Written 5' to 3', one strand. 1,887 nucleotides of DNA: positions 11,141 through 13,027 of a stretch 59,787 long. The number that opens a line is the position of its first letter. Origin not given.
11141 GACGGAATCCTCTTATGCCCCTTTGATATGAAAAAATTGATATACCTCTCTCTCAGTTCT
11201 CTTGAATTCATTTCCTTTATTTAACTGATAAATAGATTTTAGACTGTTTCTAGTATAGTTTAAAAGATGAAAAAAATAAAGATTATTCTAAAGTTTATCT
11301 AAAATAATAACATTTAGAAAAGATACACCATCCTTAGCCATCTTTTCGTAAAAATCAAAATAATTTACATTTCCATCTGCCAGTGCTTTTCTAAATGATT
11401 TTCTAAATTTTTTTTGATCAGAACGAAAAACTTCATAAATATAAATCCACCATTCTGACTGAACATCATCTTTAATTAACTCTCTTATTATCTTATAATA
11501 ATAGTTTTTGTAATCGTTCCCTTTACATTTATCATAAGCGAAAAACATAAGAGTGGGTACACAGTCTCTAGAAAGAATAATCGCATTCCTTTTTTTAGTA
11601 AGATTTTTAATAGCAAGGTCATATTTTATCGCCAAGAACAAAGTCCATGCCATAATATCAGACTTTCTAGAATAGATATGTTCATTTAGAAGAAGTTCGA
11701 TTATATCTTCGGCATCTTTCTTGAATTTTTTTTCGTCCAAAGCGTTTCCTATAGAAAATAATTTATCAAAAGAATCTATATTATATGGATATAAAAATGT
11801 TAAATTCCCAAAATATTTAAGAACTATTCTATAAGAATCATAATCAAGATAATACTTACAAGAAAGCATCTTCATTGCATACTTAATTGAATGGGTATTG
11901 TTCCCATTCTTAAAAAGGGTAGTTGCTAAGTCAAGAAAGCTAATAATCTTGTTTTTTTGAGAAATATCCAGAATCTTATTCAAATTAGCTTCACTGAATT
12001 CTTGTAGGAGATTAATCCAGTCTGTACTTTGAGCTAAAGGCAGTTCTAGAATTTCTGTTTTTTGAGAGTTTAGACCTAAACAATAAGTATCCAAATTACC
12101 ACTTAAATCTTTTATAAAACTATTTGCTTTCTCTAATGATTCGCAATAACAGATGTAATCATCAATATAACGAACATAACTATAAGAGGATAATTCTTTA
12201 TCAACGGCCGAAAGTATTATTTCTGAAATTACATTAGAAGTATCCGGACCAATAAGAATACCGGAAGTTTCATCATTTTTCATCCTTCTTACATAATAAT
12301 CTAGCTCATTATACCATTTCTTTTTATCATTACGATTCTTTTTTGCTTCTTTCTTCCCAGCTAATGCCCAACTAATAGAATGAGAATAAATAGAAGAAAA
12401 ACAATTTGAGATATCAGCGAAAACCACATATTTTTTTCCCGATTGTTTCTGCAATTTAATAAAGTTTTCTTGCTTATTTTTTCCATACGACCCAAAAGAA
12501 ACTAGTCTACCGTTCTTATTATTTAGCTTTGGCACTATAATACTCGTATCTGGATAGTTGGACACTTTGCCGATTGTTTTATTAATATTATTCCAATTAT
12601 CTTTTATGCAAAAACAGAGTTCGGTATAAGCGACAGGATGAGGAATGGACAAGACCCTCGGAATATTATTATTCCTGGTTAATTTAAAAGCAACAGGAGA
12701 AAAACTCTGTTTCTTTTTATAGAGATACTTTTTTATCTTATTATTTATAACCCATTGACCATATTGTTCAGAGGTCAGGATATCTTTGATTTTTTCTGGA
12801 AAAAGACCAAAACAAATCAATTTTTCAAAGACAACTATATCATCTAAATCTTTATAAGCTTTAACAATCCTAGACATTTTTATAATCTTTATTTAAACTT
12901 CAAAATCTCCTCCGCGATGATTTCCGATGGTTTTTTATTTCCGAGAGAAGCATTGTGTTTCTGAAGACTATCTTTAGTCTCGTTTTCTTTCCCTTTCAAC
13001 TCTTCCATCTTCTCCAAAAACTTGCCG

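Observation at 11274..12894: Orphan UG/Abi-type reverse transcriptase cassette in a low-GC islet between alaS and murG, bracketed by a perfect 13-bp inverted repeat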

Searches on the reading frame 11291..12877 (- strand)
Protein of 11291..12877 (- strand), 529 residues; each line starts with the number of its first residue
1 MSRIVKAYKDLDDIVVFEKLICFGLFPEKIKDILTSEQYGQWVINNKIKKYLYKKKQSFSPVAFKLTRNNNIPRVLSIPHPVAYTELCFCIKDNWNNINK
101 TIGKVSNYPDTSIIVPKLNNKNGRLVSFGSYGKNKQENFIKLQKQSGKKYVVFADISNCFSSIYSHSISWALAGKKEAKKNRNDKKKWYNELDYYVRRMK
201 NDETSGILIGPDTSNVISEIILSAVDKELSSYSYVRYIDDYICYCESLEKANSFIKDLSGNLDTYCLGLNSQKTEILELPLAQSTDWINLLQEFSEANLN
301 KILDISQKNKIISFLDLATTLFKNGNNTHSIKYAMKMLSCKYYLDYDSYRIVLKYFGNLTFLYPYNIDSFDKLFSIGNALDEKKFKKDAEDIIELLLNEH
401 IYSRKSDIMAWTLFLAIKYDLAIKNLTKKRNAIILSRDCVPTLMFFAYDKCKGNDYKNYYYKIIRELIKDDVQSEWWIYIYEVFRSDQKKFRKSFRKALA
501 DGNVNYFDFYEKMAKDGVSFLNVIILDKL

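Call 5: search_protein_families(library=pfam, proteins=[window:11291-12877:-], max_evalue=0.01)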
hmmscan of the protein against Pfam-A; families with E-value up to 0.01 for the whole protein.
window:11291-12877:- (529 aa): 1 family
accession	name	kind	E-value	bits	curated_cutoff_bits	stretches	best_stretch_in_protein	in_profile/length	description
PF00078.32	RVT_1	-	3.5e-13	50.2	29.6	1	113-277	25-192/205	Reverse transcriptase (RNA-dependent DNA polymerase)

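Call 6: search_protein_families(library=padloc, proteins=[window:11291-12877:-], max_evalue=1)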
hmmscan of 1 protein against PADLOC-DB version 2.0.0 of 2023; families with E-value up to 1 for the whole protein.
window:11291-12877:- (529 aa): 40 families (the best 25 are shown)
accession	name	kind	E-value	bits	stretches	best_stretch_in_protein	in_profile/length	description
PDLC02178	Drt4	-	3.5e-137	456.4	1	5-522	6-501/506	-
PDLC03752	Drt4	-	7.7e-134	445.4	1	12-522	5-464/467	DRT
PDLC02180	Drt4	-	7.5e-111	369.6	1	25-510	18-498/532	-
PDLC03748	Drt6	-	9.9e-88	293.2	1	17-522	4-478/511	DRT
PDLC02177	Drt4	-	3.3e-77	258.4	1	18-521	4-500/541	-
PDLC02179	Drt4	-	2.7e-74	249.1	1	17-520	4-491/542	-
PDLC03769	RT_UG30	-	1.8e-60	202.9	1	18-522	7-492/493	DRT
PDLC03770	RT_UG31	-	8.8e-43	145.1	1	46-522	22-453/456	DRT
PDLC03743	AbiK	-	4.5e-42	143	1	42-497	55-498/546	DRT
PDLC02348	AbiK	-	3.5e-41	140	1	41-506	54-508/544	AbiK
PDLC03751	RT_UG14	-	1e-40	138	1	7-428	14-444/493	DRT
PDLC03784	Drt3b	-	2.2e-37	127.2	2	149-508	171-496/604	DRT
PDLC02176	Drt3b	-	1.2e-36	124.6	2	137-347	172-390/651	-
PDLC03744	AbiP2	-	2.1e-34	117.2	1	43-278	47-291/489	DRT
PDLC03783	Drt8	-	1.8e-26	91.6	1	142-504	131-479/493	DRT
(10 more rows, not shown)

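Call 11: find_homologous_proteins(query=window:11291-12877:-, max_evalue=1e-10)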
Query window:11291-12877:- (529 aa): 280 proteins with E <= 1e-10 among 8000 candidates; the best 120 are listed.
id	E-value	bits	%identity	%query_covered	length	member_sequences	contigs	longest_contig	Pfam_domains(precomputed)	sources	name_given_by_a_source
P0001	0.0e+0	1185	100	100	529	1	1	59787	PF00078.33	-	-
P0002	0.0e+0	1051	88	100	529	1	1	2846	PF00078.33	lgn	-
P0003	1.1e-222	758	63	99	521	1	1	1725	PF00078.33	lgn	-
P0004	3.3e-139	483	47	97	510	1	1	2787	PF00078.33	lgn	-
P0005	1.6e-134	468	49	96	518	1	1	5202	PF00078.33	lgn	-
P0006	1.1e-133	465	45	97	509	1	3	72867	PF00078.33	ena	-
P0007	3.0e-132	460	46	98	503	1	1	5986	PF00078.33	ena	-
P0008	6.5e-132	459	46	97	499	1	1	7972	PF00078.33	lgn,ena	-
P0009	1.4e-131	458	46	97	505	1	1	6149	PF00078.33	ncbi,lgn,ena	-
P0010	9.9e-131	455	46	97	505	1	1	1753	PF00078.33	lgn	-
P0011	1.0e-130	455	46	97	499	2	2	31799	PF00078.33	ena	-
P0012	5.4e-130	453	46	97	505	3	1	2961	PF00078.33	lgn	-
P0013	2.4e-129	450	45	94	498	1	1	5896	PF00078.33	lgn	-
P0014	3.2e-129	450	46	90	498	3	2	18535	PF00078.33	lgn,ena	-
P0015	3.9e-129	450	45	97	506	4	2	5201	PF00078.33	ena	-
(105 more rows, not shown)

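Call 12: find_encoding_contigs(protein=window:11291-12877:-, flank=10000, max_places=10)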
Protein window:11291-12877:- (529 aa): 1 contig read that carries it; 1 place shown.
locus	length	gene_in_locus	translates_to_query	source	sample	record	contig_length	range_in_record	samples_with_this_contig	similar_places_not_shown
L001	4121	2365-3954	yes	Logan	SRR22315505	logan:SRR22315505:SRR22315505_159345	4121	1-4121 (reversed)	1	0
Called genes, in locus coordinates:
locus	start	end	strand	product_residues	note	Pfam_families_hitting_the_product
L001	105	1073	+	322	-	PF01933:CofD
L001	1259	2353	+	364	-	PF03033:Glyco_transf_28, PF04101:Glyco_tran_28_C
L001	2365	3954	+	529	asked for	PF00078:RVT_1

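Call 13: find_encoding_contigs(protein=P0002, flank=10000)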
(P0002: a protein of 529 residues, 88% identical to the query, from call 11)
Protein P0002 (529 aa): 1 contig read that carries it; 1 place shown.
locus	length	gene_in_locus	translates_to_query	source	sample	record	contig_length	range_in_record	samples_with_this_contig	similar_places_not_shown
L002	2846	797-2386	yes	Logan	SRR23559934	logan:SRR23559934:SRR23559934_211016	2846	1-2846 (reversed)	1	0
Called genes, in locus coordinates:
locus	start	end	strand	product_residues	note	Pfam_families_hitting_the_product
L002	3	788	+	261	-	?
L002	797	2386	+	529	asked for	PF00078:RVT_1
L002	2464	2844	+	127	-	?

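Call 14: find_encoding_contigs(protein=P0003, flank=10000)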
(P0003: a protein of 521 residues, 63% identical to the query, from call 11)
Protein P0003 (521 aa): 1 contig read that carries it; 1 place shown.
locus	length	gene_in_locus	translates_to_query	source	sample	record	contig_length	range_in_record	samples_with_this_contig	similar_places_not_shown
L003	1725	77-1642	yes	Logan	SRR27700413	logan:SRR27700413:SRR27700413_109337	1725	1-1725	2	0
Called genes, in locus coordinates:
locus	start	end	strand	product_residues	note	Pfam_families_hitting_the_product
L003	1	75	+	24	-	?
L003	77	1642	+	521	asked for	PF00078:RVT_1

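Call 19: search_protein_families(library=pfam, proteins=[L002:45-785:+, L002:2464-2844:+], max_evalue=0.001)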
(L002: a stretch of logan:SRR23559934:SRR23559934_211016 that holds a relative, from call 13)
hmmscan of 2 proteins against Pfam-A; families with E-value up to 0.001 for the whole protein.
L002:45-785:+ (247 aa): 1 family
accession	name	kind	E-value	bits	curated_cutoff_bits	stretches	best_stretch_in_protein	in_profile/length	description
PF04101.22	Glyco_tran_28_C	-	3e-35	122.2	22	1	70-225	1-153/166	Glycosyltransferase family 28 C-terminal domain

L002:2464-2844:+ (127 aa): 1 family
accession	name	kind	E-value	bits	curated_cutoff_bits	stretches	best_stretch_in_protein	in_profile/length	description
PF01411.24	tRNA-synt_2c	-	2.7e-49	168.6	30.3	1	5-127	1-127/552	tRNA synthetases class II (A)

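Call 29: search_solved_structures(query=window:11291-12877:-, max_evalue=0.001, show_alignments=2)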
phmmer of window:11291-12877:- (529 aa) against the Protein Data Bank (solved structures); distinct sequences matched with E-value up to 0.001: 11.
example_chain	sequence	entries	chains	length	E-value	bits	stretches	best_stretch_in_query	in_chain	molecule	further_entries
21ou_A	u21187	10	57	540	3.2e-56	194.2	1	56-488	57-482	Reverse transcriptase domain-containing protein | UG15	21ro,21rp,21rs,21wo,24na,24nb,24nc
9vdo_A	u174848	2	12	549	3.4e-56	194.1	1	56-488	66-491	Reverse transcriptase domain-containing protein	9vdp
9ltm_A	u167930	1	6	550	7.3e-56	193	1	56-488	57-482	Reverse transcriptase domain-containing protein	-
9vdv_A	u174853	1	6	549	3.8e-54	187.4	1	56-488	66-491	Reverse transcriptase domain-containing protein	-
9luj_A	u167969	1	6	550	8.3e-54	186.2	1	56-488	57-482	Reverse transcriptase domain-containing protein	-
9wy8_A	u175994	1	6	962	4e-25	91.6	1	20-521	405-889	Maltose/maltodextrin-binding periplasmic protein,Reverse transcriptase domain-containing p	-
26cz_A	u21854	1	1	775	9.8e-16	60.6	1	142-297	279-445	Small ubiquitin-related modifier,RNA-directed DNA polymerase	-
7r08_A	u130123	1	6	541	3.4e-15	58.9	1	112-281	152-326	Reverse transcriptase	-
7r06_A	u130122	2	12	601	5.8e-14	54.8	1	35-297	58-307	AbiK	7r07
7z0z_A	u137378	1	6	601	6.3e-14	54.7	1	33-297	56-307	AbiK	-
9z6y_H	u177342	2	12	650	4.3e-13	51.9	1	137-229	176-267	Drt3b reverse transcriptase protein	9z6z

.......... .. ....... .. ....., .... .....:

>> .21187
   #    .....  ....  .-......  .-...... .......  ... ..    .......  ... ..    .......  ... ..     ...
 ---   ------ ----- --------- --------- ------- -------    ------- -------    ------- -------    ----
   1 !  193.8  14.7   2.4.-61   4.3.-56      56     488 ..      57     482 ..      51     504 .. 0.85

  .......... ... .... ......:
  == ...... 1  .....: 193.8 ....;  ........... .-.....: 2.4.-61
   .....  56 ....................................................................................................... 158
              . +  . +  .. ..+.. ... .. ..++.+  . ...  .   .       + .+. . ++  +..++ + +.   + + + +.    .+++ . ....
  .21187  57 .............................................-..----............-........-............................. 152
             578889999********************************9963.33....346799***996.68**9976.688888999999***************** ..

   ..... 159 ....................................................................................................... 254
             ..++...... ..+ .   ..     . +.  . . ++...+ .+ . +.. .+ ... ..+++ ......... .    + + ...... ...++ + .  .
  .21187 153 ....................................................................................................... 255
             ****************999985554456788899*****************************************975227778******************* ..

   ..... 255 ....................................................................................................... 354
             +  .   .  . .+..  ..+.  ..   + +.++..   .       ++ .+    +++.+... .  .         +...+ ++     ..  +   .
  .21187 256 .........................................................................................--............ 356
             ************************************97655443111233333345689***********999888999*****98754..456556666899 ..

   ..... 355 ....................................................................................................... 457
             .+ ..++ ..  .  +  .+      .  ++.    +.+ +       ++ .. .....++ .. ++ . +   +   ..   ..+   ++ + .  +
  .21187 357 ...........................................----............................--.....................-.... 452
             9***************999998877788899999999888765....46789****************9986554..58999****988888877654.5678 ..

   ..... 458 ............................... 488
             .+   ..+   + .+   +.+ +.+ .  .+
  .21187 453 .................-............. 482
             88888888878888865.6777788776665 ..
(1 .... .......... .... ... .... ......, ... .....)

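Call 63: search_dna_similar(query=window:11291-12877:-, collection=phages, mode=protein, max_rows=10)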
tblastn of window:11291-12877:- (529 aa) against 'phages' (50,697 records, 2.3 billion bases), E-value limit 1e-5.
Records with a match: 9; places in all: 9; records where one place covers at least 80% of the query: 0.
Best place of each record, by identity: <60% 9.
By first word of the organism name: Erysipelothrix 2; Listeria 2; Enterobacteria 2; Escherichia 2; Bacteriophage 1.
By host as written in the record: Erysipelothrix rhusiopathiae 2; Listeria monocytogenes 2; Escherichia coli DE048 2; Escherichia coli ECOR30 1; Escherichia coli ECOR58 1; - 1.
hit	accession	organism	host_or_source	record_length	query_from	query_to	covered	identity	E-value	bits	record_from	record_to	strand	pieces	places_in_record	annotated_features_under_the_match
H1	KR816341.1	Erysipelothrix phage SE-1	Erysipelothrix rhusiopathiae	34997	61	382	61%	25.8%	3e-9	66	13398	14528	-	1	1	DNA binding protein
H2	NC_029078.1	Erysipelothrix phage SE-1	Erysipelothrix rhusiopathiae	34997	61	382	61%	25.8%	3e-9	66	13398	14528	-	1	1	DNA binding protein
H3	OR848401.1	Listeria phage LM 4-14-1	Listeria monocytogenes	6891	147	289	27%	32.0%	2e-7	60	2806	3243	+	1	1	record has no annotation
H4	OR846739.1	Listeria phage LM 4-11-1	Listeria monocytogenes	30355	147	289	27%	32.0%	2e-7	60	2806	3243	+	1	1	record has no annotation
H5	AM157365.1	Enterobacteria phage P2-EC30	Escherichia coli ECOR30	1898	149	278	25%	33.8%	5e-8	61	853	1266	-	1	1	reverse transcriptase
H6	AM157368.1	Enterobacteria phage P2-EC58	Escherichia coli ECOR58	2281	149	276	24%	32.1%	2e-7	60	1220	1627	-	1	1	putative reverse transcriptase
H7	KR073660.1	Escherichia phage pro147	Escherichia coli DE048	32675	149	276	24%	32.1%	3e-7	60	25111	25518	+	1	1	hypothetical protein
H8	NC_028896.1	Escherichia phage pro147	Escherichia coli DE048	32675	149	276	24%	32.1%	3e-7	60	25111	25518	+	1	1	RNA-directed DNA polymerase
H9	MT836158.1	Bacteriophage sp.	human fecal samples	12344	146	295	28%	25.3%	2e-7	60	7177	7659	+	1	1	record has no annotation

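Call 64: find_related_loci(query=window:11291-12877:-, collection=viral_contigs, flank=5000)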
Query window:11291-12877:- (529 aa) in viral_contigs; peptide patterns used: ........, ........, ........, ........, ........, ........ (x = any residue, [..] = any of these).
6 stretches matched a pattern, but none encodes a relative of the query by tblastn (E <= 1e-3).

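Call 65: find_encoding_contigs(protein=P0006, flank=6000, max_places=2)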
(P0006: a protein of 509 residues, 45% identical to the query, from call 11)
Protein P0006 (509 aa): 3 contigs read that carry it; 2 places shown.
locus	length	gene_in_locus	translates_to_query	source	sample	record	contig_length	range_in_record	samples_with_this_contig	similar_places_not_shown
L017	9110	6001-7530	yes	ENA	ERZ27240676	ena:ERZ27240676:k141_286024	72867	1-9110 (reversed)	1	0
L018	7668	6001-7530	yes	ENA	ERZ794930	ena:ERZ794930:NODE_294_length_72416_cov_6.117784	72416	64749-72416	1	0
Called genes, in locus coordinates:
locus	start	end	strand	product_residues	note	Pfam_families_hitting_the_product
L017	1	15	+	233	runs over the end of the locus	PF13649:Methyltransf_25 (weak)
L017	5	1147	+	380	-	PF00070:Pyr_redox (faint), PF00890:FAD_binding_2 (faint), PF01266:DAO (faint), PF01494:FAD_binding_3, PF03486:HI0933_like (faint), PF05834:Lycopene_cycl (faint), PF07992:Pyr_redox_2 (faint), PF13450:NAD_binding_8 (weak)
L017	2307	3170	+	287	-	PF04055:Radical_SAM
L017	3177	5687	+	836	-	PF00580:UvrD-helicase, PF01637:ATPase_2 (weak), PF13245:AAA_19, PF13604:AAA_30 (faint)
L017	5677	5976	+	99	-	-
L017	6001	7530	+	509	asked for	PF00078:RVT_1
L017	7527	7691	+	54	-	-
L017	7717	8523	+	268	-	-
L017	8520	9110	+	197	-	?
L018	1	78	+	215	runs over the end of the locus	PF00730:HhH-GPD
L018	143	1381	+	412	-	PF00675:Peptidase_M16, PF05193:Peptidase_M16_C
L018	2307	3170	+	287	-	PF04055:Radical_SAM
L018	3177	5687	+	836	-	PF00580:UvrD-helicase, PF01637:ATPase_2 (weak), PF13245:AAA_19, PF13604:AAA_30 (faint)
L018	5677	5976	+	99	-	-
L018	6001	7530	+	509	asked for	PF00078:RVT_1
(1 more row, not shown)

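Call 66: find_encoding_contigs(protein=P0005, flank=6000, max_places=2)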
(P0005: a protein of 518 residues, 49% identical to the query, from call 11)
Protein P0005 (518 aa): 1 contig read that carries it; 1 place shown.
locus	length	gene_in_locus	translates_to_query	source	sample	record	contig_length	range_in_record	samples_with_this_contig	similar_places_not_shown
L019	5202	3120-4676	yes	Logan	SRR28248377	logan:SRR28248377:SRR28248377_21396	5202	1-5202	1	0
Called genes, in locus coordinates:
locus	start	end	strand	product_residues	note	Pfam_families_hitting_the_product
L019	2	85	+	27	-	?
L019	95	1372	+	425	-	PF13289:SIR2_2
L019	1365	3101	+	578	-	PF01580:FtsK_SpoIIIE (faint), PF01935:DUF87, PF10412:TrwB_AAD_bind (weak), PF12846:AAA_10 (weak), PF05872:HerA_C (weak)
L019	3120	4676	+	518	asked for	PF00078:RVT_1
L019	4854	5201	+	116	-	?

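Call 67: predict_structure(alignment_id=A7)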
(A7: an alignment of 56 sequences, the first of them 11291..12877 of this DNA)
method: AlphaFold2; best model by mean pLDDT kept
length: 529 residues; sequences in the alignment: 56
mean_pLDDT: 92.2   pTM: 0.90
mean pLDDT of the five models: 92.2, 91.9, 91.6, 91.1, 90.8
residues with pLDDT >= 90: 427; 70-90: 81; 50-70: 19; < 50: 2
segments of 3 or more residues with pLDDT < 50: none
pLDDT, mean of each block of 10 residues (from residue 1): 74 96 95 97 86 72 91 92 95 95 86 87 83 71 93 94 94 95 91 94 93 95 95 93 97 98 95 94 77 93 96 95 81 93 97 96 92 97 98 96 94 98 95 94 97 86 96 97 96 96 92 96 96
secondary structure, 60 per line:
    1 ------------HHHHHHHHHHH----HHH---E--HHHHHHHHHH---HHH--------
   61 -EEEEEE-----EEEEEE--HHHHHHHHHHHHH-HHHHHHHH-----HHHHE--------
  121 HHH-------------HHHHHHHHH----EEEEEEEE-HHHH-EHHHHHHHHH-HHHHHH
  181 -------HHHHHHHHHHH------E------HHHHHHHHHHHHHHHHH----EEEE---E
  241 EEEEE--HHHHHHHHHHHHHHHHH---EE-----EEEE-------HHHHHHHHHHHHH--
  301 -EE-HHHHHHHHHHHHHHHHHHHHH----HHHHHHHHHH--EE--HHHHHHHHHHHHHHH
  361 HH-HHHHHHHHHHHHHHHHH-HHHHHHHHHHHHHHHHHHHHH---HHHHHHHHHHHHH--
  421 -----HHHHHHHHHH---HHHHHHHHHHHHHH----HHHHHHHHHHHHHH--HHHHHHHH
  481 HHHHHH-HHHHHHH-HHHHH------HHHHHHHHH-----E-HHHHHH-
elements in order: H13-23 H37-46 E62-67 E73-78 H81-93 H95-102 H108-111 H137-145 E150-157 H159-162 H165-173 H175-180 H188-198 H212-228 E233-236 E240-245 H248-264 E275-278 H286-298 H305-325 H330-339 H346-362 H364-380 H382-402 H406-418 H426-435 H439-452 H457-470 H473-486 H488-494 H496-500 H507-515 H523-528
